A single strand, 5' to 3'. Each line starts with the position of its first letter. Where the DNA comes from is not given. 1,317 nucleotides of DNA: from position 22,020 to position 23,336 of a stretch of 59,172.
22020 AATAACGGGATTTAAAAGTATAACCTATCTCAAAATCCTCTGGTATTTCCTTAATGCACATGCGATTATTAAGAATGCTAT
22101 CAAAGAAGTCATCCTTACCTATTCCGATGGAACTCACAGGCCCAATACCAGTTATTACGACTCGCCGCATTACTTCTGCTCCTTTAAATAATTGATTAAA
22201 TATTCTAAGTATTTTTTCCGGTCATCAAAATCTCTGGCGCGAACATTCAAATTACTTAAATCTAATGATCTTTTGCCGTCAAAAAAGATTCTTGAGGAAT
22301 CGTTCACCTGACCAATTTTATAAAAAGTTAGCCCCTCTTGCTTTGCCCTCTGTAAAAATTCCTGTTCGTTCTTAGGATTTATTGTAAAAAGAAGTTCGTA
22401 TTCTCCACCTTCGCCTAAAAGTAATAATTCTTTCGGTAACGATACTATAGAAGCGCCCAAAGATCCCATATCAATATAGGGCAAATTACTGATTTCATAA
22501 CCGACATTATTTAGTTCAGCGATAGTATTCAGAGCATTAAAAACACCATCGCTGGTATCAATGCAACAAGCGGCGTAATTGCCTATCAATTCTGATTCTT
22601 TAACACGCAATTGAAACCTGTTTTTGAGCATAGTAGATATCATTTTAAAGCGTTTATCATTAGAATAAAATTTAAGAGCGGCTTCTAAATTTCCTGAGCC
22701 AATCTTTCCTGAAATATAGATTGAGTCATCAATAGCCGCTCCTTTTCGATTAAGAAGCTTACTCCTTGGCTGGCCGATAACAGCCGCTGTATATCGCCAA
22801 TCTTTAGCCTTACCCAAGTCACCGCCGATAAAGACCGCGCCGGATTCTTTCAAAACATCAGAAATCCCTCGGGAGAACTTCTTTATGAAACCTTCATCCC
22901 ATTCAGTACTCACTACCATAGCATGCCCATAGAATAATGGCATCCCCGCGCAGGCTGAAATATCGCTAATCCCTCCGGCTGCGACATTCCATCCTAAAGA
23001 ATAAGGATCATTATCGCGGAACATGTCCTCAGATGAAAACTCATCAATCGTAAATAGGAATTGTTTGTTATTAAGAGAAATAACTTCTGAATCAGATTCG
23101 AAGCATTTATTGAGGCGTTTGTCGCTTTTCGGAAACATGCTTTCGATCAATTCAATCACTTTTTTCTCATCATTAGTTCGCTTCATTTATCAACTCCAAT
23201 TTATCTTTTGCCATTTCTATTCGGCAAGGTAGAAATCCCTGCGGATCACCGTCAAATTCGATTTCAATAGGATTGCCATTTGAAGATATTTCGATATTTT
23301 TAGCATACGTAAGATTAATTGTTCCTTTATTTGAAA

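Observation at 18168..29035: A 12-gene, translationally coupled, MarR-headed cluster combines sphingolipid-type chemistry (ACP, oxoamine synthase, lipid kinase, SDR) with KAS, an AIR-synthase-like enzyme, OYE reductase, UbiA prenyltransferase and a radical SAM/SPASM enzyme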

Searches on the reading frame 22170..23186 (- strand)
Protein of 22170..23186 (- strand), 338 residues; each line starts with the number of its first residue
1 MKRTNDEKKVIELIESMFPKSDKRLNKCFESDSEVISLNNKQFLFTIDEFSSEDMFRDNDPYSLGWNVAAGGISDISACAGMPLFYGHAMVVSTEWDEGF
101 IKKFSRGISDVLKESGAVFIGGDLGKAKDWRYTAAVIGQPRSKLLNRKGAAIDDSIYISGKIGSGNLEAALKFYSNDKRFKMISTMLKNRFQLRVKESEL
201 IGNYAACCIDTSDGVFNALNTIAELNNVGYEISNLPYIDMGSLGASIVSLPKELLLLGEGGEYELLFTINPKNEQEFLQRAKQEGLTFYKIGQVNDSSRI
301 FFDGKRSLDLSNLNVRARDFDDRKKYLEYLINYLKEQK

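Call 3: search_protein_families(library=pfam, proteins=[window:22170-23186:-], max_evalue=0.01)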
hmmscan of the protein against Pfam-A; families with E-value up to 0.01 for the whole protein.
window:22170-23186:- (338 aa): 2 families
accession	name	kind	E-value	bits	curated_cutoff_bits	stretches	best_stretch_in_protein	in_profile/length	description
PF00586.29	AIRS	-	9.4e-13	49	24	1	32-138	3-110/112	AIR synthase related protein, N-terminal domain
PF02769.27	AIRS_C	-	5.1e-08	33.7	23.1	1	186-301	43-152/156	AIR synthase related protein, C-terminal domain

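Call 7: search_protein_families(library=ncbifam, proteins=[window:22170-23186:-], max_evalue=0.001)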
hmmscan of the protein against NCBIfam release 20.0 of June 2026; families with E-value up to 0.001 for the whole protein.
window:22170-23186:- (338 aa): 10 families
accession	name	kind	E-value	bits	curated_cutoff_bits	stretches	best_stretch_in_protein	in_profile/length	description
TIGR01379.1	thiL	equivalog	5.1e-43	147.3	184.15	1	12-301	4-301/320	thiamine-phosphate kinase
NF004353.0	PRK05731.2-2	equivalog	6e-40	137.2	301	1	7-306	2-289/311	thiamine-phosphate kinase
NF004350.0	PRK05731.1-1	equivalog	3.4e-23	82.1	441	1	25-299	23-301/325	thiamine-phosphate kinase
NF004354.0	PRK05731.2-3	equivalog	1.3e-19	70.7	204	1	44-298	27-263/273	thiamine-phosphate kinase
NF004351.0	PRK05731.1-4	equivalog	4.7e-15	55.5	324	1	7-234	16-244/321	thiamine-phosphate kinase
TIGR00476.1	selD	equivalog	1.1e-11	44.5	125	1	30-197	45-209/311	selenide, water dikinase SelD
TIGR04049.1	AIR_rel_sll0787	hypoth_equivalog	9.4e-09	34.8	321.3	1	24-303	37-299/318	sll0787 family AIR synthase-like protein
NF002098.0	PRK00943.1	equivalog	9.9e-08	31.3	299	1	31-175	50-193/347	selenide, water dikinase SelD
NF010705.0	PRK14105.1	equivalog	2.1e-07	30.1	291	1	23-296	40-328/345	selenide, water dikinase SelD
TIGR02124.1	hypE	equivalog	4.8e-06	25.8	251.6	1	8-167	11-174/332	hydrogenase expression/formation protein HypE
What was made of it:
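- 22170..23186 (-): PurM-superfamily ATP enzyme (338 aa), ThiL-like, predicted to act as a phosphate-to-diphosphate kinase. thiL HMM 147 bits, below the 184 cut-off (call 7).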

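Call 8: find_encoding_contigs(protein=window:22170-23186:-, flank=10000, max_places=6)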
Protein window:22170-23186:- (338 aa): no gene with exactly this product is on record in the collection.
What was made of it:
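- Tried and rejected: An exact-sequence look-up of the window's ThiL-like protein found nothing on record (call 8).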

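Call 9: find_homologous_proteins(query=window:22170-23186:-)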
Query window:22170-23186:- (338 aa): 466 proteins with E <= 0.001 among 2757 candidates; the best 120 are listed.
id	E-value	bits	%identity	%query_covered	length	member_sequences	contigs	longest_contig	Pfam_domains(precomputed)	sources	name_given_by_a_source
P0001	3.2e-221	751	100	100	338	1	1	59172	PF00586.30,PF02769.28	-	-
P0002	7.9e-171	585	77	100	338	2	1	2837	PF00586.30,PF02769.28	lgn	-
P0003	2.2e-170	584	76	99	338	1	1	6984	PF00586.30,PF02769.28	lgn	-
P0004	8.9e-169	579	75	100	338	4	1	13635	PF00586.30,PF02769.28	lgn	-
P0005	8.0e-168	575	75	100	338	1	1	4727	PF00586.30,PF02769.28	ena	-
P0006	4.1e-167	573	74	100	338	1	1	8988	PF00586.30,PF02769.28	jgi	jgi:thiamine-monophosphate kinase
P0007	5.4e-166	569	74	100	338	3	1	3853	PF00586.30,PF02769.28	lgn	-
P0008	1.3e-164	565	74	100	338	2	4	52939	PF00586.30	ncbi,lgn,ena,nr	ncbi:MAG: thiamine-monophosphate kinase [Candidatus Omnitrophica bacterium]|nr:thiamine-monophosphat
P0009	2.2e-163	561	72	100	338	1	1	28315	PF00586.30,PF02769.28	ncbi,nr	ncbi:MAG: AIR synthase related protein [Candidatus Omnitrophota bacterium]|nr:AIR synthase related p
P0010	4.3e-163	560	72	100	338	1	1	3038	PF00586.30,PF02769.28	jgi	jgi:thiamine-monophosphate kinase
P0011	9.1e-161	552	71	100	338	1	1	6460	PF00586.30,PF02769.28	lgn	-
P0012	9.4e-161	552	72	100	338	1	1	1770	PF00586.30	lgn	-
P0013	1.4e-158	545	70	100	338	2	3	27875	PF00586.30,PF02769.28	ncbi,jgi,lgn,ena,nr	ncbi:MAG: thiamine-monophosphate kinase [Candidatus Omnitrophica bacterium]|nr:thiamine-monophosphat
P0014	3.1e-158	544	70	100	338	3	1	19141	PF00586.30,PF02769.28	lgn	-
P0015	1.4e-157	542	68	100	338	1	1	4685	PF00586.30,PF02769.28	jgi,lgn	-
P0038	3.2e-110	386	53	98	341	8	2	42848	PF00586.30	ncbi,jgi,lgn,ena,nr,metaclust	ncbi:MAG: hypothetical protein AMS17_01940 [Spirochaetes bacterium DG_61]|nr:MAG: hypothetical prote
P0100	5.1e-101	356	48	98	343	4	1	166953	PF00586.30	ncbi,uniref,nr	ncbi:thiamine-phosphate kinase [Desulfosporosinus nitroreducens]|uniref:Thiamine-phosphate kinase n=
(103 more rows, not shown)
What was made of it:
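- Public sources name the ThiL-like protein thiamine-monophosphate kinase (call 9).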

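Call 10: find_encoding_contigs(protein=P0100, flank=10000, max_places=2)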
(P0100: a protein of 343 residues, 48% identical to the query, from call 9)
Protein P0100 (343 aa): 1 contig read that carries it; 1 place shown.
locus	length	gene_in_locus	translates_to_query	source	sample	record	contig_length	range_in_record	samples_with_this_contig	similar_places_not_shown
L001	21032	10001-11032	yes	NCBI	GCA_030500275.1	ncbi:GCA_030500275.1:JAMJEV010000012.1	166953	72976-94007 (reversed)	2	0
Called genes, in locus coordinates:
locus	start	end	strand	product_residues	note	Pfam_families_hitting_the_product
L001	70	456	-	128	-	PF12732:YtxH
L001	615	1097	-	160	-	PF24961:NfeD_membrane (faint), PF01957:NfeD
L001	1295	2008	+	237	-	PF03824:NicO, PF13386:DsbD_2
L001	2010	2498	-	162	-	PF03264:Cytochrom_NNT, PF09699:Paired_CXXCH_1 (faint), PF14537:Cytochrom_c3_2 (faint), PF22113:Mtrc-MtrF_II-IV_dom (weak)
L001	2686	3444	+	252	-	PF00484:Pro_CA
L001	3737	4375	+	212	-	PF09335:VTT_dom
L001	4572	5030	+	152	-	PF01381:HTH_3 (weak), PF12844:HTH_19 (weak)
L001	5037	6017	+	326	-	PF01040:UbiA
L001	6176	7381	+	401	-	PF00724:Oxidored_FMN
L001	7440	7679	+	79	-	PF00550:PP-binding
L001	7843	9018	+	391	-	PF00155:Aminotran_1_2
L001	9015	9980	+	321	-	PF00781:DAGK_cat, PF19279:YegS_C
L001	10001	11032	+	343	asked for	PF00586:AIRS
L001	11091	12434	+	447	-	PF00109:ketoacyl-synt, PF02801:Ketoacyl-synt_C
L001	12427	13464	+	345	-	PF01073:3Beta_HSD, PF01370:Epimerase, PF02719:Polysacc_synt_2, PF04321:RmlD_sub_bind (weak), PF05368:NmrA, PF07993:NAD_binding_4 (weak), PF13460:NAD_binding_10, PF16363:GDP_Man_Dehyd, +1 more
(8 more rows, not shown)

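Call 11: find_encoding_contigs(protein=P0038, flank=10000, max_places=2)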
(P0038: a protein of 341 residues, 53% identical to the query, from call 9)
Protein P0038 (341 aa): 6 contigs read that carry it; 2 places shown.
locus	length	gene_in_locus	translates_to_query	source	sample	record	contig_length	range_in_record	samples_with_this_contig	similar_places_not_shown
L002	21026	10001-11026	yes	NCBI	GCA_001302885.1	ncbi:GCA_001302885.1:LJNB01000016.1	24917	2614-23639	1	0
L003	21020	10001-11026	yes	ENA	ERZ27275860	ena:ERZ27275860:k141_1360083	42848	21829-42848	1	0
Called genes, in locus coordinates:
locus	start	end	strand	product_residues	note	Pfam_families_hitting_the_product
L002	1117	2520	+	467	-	PF00072:Response_reg, PF00158:Sigma54_activat, PF14532:Sigma54_activ_2, PF07728:AAA_5 (faint), PF25601:AAA_lid_14, PF02954:HTH_8 (weak)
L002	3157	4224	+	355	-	PF02558:ApbA, PF08546:ApbA_C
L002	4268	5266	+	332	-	PF01073:3Beta_HSD, PF01370:Epimerase, PF04321:RmlD_sub_bind, PF13460:NAD_binding_10, PF16363:GDP_Man_Dehyd, PF07993:NAD_binding_4 (weak)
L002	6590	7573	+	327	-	PF01040:UbiA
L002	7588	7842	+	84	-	PF00550:PP-binding (weak)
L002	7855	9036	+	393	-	PF00155:Aminotran_1_2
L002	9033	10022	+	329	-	PF00781:DAGK_cat, PF19279:YegS_C (weak)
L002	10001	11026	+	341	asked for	PF00586:AIRS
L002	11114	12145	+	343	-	PF01073:3Beta_HSD, PF01370:Epimerase, PF02719:Polysacc_synt_2, PF04321:RmlD_sub_bind (weak), PF05368:NmrA (weak), PF13460:NAD_binding_10, PF16363:GDP_Man_Dehyd, PF07993:NAD_binding_4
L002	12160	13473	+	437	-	PF04055:Radical_SAM, PF13353:Fer4_12 (weak)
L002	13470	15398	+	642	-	PF00501:AMP-binding, PF23562:AMP-binding_C_3 (weak)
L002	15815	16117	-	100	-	-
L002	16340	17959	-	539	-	PF01875:Memo, PF01871:AMMECR1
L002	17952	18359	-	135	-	PF22746:SHOCT-like_DUF2089-C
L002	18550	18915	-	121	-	PF09862:DUF2089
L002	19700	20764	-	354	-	PF04464:Glyphos_transf, PF02350:Epimerase_2 (weak)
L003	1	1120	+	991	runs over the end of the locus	PF00672:HAMP, PF00989:PAS, PF08448:PAS_4, PF13426:PAS_9, PF02518:HATPase_c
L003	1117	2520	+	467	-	PF00072:Response_reg, PF00158:Sigma54_activat, PF14532:Sigma54_activ_2, PF07728:AAA_5 (faint), PF25601:AAA_lid_14, PF02954:HTH_8 (weak)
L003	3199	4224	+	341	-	PF02558:ApbA, PF08546:ApbA_C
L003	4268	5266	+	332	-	PF01073:3Beta_HSD, PF01370:Epimerase, PF04321:RmlD_sub_bind, PF13460:NAD_binding_10, PF16363:GDP_Man_Dehyd, PF07993:NAD_binding_4 (weak)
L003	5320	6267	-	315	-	PF00378:ECH_1, PF16113:ECH_2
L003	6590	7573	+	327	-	PF01040:UbiA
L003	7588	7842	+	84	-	PF00550:PP-binding (weak)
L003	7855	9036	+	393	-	PF00155:Aminotran_1_2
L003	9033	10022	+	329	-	PF00781:DAGK_cat, PF19279:YegS_C (weak)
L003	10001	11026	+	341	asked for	PF00586:AIRS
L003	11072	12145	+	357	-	PF01073:3Beta_HSD, PF01370:Epimerase, PF02719:Polysacc_synt_2, PF04321:RmlD_sub_bind (weak), PF05368:NmrA (weak), PF13460:NAD_binding_10, PF16363:GDP_Man_Dehyd, PF07993:NAD_binding_4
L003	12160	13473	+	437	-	PF04055:Radical_SAM, PF13353:Fer4_12 (weak)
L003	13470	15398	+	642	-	PF00501:AMP-binding, PF23562:AMP-binding_C_3 (weak)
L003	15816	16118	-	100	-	-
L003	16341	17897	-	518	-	PF01875:Memo, PF01871:AMMECR1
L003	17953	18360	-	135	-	PF22746:SHOCT-like_DUF2089-C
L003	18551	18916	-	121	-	PF09862:DUF2089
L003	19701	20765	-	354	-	PF04464:Glyphos_transf, PF02350:Epimerase_2 (weak)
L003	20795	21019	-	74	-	?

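Call 12: find_encoding_contigs(protein=P0008, flank=10000, max_places=2)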
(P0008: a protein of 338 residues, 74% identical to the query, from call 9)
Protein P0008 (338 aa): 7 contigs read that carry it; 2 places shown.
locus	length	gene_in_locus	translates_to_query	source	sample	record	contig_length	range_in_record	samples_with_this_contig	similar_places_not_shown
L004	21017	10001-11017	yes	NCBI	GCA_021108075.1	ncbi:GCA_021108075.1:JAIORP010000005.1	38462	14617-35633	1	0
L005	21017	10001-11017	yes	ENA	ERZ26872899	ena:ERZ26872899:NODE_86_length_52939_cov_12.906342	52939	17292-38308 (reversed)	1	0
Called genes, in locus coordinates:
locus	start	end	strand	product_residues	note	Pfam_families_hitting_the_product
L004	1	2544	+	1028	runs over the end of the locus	PF00873:ACR_tran, PF02355:SecD_SecF_C (weak)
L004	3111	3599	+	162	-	PF22381:Staph_reg_Sar_Rot (weak), PF12802:MarR_2, PF01047:MarR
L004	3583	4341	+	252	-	PF02129:Peptidase_S15, PF20434:BD-FAE (weak), PF12146:Hydrolase_4, PF00561:Abhydrolase_1, PF12697:Abhydrolase_6, PF00326:Peptidase_S9 (weak), PF03959:FSH1 (faint), PF01738:DLH (faint)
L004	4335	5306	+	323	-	PF04389:Peptidase_M28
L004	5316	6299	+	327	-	PF01040:UbiA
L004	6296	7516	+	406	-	PF00724:Oxidored_FMN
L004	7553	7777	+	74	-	PF00550:PP-binding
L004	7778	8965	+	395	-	PF00155:Aminotran_1_2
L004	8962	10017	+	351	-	PF00781:DAGK_cat, PF19279:YegS_C (weak)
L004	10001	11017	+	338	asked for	PF00586:AIRS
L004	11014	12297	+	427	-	PF00109:ketoacyl-synt, PF00108:Thiolase_N (weak), PF02801:Ketoacyl-synt_C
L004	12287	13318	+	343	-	PF01073:3Beta_HSD, PF01370:Epimerase, PF02719:Polysacc_synt_2, PF04321:RmlD_sub_bind, PF05368:NmrA, PF13460:NAD_binding_10, PF16363:GDP_Man_Dehyd, PF07993:NAD_binding_4 (weak)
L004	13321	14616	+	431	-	PF04055:Radical_SAM, PF13186:SPASM (weak)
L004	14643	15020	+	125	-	-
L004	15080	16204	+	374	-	-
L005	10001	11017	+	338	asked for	PF00586:AIRS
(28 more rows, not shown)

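Call 18: find_related_loci(query=A1, collection=genome_contigs, flank=10000)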
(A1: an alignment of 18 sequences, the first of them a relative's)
Query A1 (338 aa) in genome_contigs; peptide patterns used: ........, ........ (x = any residue, [..] = any of these).
271 stretches matched a pattern; 218 encode a relative of the query (tblastn E <= 1e-3); the best 80 are kept; 80 distinct loci.
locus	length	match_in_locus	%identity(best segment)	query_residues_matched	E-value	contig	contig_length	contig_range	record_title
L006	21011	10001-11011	74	1-337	1e-171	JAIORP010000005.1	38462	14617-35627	MAG: Candidatus Omnitrophota bacterium isolate SMBSF21 20074_Bin_2_contigs_1_c_000000000121, whole genome shotgun sequen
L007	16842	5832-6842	69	1-337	5e-166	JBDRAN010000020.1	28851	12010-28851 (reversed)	MAG: Candidatus Omnitrophota bacterium isolate MEGAHIT-group-1.1004 k141_219899, whole genome shotgun sequence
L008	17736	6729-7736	70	1-336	7e-165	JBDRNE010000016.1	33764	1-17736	MAG: Candidatus Omnitrophota bacterium isolate MEGAHIT-group-1.87 k141_41174, whole genome shotgun sequence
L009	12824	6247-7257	69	1-337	4e-163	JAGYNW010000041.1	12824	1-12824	MAG: Candidatus Omnitrophota bacterium isolate M55B153 41, whole genome shotgun sequence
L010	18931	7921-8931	70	1-337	1e-165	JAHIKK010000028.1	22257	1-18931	MAG: Candidatus Omnitrophota bacterium isolate KR13_N1.mb.50 KR13_N1.mb.50_k141_49412, whole genome shotgun sequence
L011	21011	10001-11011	67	1-337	2e-155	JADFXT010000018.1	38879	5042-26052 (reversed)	MAG: Candidatus Omnitrophota bacterium isolate nDJH15bin6 nDJH15_bin6_NODE_18_length_38879_cov_7.718389, whole genome sh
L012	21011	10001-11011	61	1-337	5e-146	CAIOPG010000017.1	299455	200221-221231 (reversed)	MAG: Candidatus Omnitrophica bacterium isolate Umea1p4_bin-199 genome assembly, contig: bin-199:17/20, whole genome shot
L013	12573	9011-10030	54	1-337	1e-120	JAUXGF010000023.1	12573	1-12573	MAG: Calditrichaceae bacterium isolate CSMAG_2922 CSMAG_2922_k117_1778264_length_12573_cov_8.0000, whole genome shotgun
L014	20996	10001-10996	52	7-337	5e-119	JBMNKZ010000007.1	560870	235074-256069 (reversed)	MAG: Bacillota bacterium isolate SBF912LR0HQ0055 contig_52043, whole genome shotgun sequence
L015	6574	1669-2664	53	5-335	1e-115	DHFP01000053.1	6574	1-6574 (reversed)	MAG TPA_asm: Clostridiales bacterium UBA4821 UBA4821_contig_105319, whole genome shotgun sequence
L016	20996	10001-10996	51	5-335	6e-115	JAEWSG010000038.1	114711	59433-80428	MAG: Bacillota bacterium isolate OH_SBrB_95 k127_1042853, whole genome shotgun sequence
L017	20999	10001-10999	49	3-334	3e-114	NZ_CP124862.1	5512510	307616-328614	Petroclostridium sp. X23 chromosome, complete genome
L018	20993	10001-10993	52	7-336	5e-114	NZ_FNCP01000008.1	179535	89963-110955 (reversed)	Desulfosporosinus hippei DSM 8344, whole genome shotgun sequence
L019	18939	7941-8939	51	7-334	5e-112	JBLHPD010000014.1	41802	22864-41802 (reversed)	MAG: Clostridium sp. isolate 3300055726_101 Ga0535650_0000917, whole genome shotgun sequence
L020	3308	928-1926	51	7-334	8e-115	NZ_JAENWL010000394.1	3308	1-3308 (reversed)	MAG: Clostridium sp. isolate 5_8_m_bin11 k141_570581_length_3308_cov_196.0000, whole genome shotgun sequence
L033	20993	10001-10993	47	5-334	7e-106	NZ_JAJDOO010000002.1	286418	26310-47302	Desulfosporosinus sp. SRJS8 NODE_2_length_286418_cov_41.418015, whole genome shotgun sequence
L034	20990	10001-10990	49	3-335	8e-106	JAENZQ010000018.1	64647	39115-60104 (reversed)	MAG: Anaerovorax odorimutans isolate BM5_bin.11 BM5_bin11_NODE_180_length_64647_cov_8.038844, whole genome shotgun seque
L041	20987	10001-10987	48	7-334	2e-105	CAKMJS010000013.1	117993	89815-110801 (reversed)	uncultured Desulfosporosinus sp. isolate OKU5 genome assembly, contig: MEGAHIT_co_assembly_000000001749, whole genome sh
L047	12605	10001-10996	47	7-337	9e-104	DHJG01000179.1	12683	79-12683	MAG TPA_asm: Desulfosporosinus sp. UBA4726 UBA4726_contig_1965, whole genome shotgun sequence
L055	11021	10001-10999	47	3-334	5e-101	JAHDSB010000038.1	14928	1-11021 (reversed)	MAG: Clostridia bacterium isolate SV3-B14.1 k141_49143, whole genome shotgun sequence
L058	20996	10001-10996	50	5-335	5e-99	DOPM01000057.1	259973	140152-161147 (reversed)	MAG TPA_asm: Desulfosporosinus sp. isolate UBA8487 contig_362, whole genome shotgun sequence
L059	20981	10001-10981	45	7-330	5e-98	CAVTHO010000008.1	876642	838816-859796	MAG: uncultured Spirochaetota bacterium isolate MFD05942.bin.2.325 genome assembly, contig: contig_44774, whole genome s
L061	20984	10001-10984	44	7-338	2e-96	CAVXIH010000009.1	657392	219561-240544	MAG: uncultured Acidobacteriota bacterium isolate MFD02979.bin.2.93 genome assembly, contig: contig_37967, whole genome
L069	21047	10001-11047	42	4-334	3e-92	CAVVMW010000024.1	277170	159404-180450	MAG: uncultured bacterium isolate MFD03726.bin.2.170 genome assembly, contig: contig_41438, whole genome shotgun sequenc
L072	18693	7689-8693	43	5-337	2e-90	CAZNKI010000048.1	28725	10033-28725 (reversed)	MAG TPA_asm: uncultured Candidatus Cloacimonadota bacterium isolate SRP220891_co1_469 genome assembly, contig: NODE_3109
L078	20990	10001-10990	44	6-335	6e-88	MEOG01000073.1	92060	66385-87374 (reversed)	MAG: Bacteroidetes bacterium GWF2_35_48 gwf2_scaffold_390, whole genome shotgun sequence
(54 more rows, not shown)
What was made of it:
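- An Fe-S flavoenzyme and a radical SAM stand where aerobic pathways would use oxygen-dependent desaturases or hydroxylases, and all hosts are anaerobes (call 18). Distribution is patchy: 218 of about 185,000 species (call 18).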

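Call 24: search_solved_structures(query=window:22170-23186:-, max_evalue=0.001, show_alignments=1)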
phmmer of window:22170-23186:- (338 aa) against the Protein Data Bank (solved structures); distinct sequences matched with E-value up to 0.001: 11.
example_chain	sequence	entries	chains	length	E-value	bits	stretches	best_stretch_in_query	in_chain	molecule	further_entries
3mcq_A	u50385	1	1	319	1e-19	73.9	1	55-318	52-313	Thiamine-monophosphate kinase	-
5cc8_A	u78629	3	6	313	1.5e-18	70.1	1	39-303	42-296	Thiamine-monophosphate kinase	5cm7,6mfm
5dd7_A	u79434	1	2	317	1.5e-18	70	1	39-303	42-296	Thiamine-monophosphate kinase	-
1vqv_A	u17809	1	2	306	5.3e-17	65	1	27-306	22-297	thiamine monophosphate kinase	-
3c9r_A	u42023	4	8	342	7.5e-17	64.5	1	27-306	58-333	Thiamine monophosphate kinase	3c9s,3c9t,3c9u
2yxz_A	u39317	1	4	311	4.5e-15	58.7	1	43-304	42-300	Thiamin-monophosphate kinase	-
6xep_A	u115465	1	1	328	4.3e-12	48.9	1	39-306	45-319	Thiamine-monophosphate kinase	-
2zau_A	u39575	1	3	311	2.1e-09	40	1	43-240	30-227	Selenide, water dikinase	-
2yye_A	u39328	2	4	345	2.5e-09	39.8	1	39-240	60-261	Selenide, water dikinase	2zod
8yks_B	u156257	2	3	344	1.7e-08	37.1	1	59-273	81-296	Thiamine-monophosphate kinase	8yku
2z1e_A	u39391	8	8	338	8.8e-07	31.4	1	31-232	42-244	Hydrogenase expression/formation protein HypE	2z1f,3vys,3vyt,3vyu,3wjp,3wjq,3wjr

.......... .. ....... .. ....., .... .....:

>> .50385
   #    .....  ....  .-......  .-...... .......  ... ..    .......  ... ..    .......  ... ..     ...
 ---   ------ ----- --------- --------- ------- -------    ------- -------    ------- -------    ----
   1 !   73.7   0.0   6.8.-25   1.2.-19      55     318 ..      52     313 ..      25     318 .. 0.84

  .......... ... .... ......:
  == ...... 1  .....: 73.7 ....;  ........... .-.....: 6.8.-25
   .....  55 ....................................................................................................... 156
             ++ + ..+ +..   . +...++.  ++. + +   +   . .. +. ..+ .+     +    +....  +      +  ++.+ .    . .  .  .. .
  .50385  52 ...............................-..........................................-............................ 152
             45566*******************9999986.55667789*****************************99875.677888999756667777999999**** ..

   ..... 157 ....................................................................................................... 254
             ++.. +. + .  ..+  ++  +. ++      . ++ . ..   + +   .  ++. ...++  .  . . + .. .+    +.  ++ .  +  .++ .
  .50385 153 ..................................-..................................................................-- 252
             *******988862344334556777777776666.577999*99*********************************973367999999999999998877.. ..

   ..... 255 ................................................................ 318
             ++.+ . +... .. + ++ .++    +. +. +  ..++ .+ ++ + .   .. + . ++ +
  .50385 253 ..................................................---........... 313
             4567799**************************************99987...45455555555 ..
